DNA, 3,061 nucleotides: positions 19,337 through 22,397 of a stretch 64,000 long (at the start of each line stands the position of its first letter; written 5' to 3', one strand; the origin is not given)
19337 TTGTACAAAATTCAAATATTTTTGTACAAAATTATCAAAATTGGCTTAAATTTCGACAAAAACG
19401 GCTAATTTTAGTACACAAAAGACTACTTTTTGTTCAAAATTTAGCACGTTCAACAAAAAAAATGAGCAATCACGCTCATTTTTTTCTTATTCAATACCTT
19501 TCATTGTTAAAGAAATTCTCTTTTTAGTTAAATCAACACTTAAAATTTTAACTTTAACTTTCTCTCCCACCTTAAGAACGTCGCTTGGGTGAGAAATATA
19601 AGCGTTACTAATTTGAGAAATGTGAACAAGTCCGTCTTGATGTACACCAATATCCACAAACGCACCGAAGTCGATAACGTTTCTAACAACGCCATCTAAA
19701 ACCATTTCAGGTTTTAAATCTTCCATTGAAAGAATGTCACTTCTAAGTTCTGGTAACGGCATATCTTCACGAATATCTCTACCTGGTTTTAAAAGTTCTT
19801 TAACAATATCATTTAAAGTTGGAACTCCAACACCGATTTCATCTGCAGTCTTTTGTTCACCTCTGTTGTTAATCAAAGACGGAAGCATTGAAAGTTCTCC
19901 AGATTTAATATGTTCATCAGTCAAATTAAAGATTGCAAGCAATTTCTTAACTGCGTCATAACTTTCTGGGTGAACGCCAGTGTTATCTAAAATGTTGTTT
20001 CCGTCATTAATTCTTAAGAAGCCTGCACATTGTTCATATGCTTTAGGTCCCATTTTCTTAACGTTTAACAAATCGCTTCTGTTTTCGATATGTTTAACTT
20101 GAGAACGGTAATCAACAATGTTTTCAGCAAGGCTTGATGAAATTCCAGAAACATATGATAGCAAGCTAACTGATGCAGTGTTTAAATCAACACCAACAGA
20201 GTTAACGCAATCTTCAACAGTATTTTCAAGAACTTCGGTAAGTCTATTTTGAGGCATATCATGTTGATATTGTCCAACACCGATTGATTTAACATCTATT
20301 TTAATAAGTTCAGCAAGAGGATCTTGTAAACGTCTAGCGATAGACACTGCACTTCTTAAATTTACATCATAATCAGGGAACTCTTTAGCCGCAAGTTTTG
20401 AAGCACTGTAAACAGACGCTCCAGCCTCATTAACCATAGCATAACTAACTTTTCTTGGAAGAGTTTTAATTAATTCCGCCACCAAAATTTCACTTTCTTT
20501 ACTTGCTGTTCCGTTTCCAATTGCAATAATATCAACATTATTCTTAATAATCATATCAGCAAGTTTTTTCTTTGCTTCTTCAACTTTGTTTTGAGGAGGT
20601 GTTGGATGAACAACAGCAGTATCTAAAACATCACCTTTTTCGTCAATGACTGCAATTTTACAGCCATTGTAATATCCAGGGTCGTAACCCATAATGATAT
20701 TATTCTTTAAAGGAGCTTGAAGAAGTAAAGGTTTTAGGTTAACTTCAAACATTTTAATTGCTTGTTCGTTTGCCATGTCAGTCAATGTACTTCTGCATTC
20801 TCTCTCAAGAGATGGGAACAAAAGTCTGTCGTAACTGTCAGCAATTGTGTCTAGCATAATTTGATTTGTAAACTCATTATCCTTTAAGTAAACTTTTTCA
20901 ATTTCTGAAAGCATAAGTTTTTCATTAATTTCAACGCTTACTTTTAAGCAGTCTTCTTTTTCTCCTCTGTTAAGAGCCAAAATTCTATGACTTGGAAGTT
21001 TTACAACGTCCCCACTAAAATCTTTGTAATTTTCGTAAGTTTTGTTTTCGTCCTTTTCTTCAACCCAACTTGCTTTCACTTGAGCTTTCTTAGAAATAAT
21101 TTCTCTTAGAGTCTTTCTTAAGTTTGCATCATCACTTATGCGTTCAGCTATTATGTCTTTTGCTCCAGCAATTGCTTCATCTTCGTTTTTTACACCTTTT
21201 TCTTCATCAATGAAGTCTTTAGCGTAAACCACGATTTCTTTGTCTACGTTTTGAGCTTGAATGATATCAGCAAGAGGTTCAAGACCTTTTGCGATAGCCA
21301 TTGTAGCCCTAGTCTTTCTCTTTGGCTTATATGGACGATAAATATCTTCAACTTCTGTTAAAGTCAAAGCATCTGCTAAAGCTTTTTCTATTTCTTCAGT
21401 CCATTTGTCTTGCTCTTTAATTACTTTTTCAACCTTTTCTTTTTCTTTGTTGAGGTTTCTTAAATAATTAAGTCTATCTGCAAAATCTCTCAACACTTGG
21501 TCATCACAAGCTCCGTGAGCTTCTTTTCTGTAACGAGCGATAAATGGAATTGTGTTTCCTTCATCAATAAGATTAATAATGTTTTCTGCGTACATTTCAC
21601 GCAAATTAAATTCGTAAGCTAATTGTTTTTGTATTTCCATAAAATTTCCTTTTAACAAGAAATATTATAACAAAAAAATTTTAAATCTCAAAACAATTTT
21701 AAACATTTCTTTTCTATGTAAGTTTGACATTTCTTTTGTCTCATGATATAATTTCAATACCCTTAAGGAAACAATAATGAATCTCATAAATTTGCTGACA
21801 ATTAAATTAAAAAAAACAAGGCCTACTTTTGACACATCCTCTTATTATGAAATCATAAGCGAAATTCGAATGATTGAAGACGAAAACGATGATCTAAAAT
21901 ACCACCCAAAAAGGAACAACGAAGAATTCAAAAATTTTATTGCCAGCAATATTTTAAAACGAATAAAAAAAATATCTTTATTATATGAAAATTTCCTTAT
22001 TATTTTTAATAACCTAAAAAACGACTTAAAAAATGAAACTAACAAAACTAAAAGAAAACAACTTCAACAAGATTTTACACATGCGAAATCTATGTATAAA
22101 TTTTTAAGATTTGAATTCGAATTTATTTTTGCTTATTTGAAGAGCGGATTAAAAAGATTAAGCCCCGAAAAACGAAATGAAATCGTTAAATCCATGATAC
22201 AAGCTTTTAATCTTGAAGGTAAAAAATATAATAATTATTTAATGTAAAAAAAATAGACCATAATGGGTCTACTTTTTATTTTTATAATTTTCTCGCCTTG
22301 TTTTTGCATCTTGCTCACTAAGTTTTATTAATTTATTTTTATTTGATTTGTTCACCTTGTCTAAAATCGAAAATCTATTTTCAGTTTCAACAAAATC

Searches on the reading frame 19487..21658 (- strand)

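Call 8: search_protein_families(library=pfam, proteins=[window:19487-21658:-])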
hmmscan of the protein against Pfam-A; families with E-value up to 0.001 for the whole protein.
window:19487-21658:- (723 aa): 9 families
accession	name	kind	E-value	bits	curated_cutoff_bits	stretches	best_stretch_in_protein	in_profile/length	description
PF16921.10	Tex_YqgF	-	5.9e-54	182.3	27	1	321-445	2-126/126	Tex protein YqgF-like domain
PF22706.1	Tex_central_region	-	2.6e-30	106.2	27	1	145-304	9-178/178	Tex central region-like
PF12836.13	HHH_3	-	2.5e-27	95.2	27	1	485-549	1-65/65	Helix-hairpin-helix motif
PF09371.15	Tex_N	-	1.1e-25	89.5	32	1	7-81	1-75/75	Tex-like protein N-terminal domain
PF00575.29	S1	-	1.8e-20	73.5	22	1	649-720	3-74/74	S1 RNA binding domain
PF17674.7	HHH_9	-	7.1e-18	65.7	23.1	1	555-630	1-70/70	HHH domain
PF14635.12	HHH_7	-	4.9e-12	46.6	27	1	455-550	2-103/104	Helix-hairpin-helix motif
PF14639.11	YqgF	-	1.8e-10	41.2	35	1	336-452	24-147/150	Holliday-junction resolvase-like of SPT6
PF23459.1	S1_RRP5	-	6.4e-09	36.7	27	1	648-717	1-70/72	RRP5 S1 domain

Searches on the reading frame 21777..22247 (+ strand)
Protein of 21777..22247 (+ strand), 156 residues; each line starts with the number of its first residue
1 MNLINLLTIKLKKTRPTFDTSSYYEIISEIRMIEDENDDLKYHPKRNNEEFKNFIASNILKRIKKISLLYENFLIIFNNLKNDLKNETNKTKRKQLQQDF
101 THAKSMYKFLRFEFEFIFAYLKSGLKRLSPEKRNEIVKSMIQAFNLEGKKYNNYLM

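Call 8: search_protein_families(library=pfam, proteins=[window:21777-22247:+])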
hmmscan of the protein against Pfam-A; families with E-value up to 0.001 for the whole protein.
window:21777-22247:+ (156 aa): 0 families

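Call 21: search_protein_families(library=pfam, proteins=[window:21777-22247:+], max_evalue=10)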
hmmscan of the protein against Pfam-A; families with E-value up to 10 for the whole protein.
window:21777-22247:+ (156 aa): 1 family
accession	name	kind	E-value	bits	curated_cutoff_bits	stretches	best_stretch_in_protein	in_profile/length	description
PF13150.11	TraL_transposon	-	0.0072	16.5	27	1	110-145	4-39/86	Conjugative transposon protein TraL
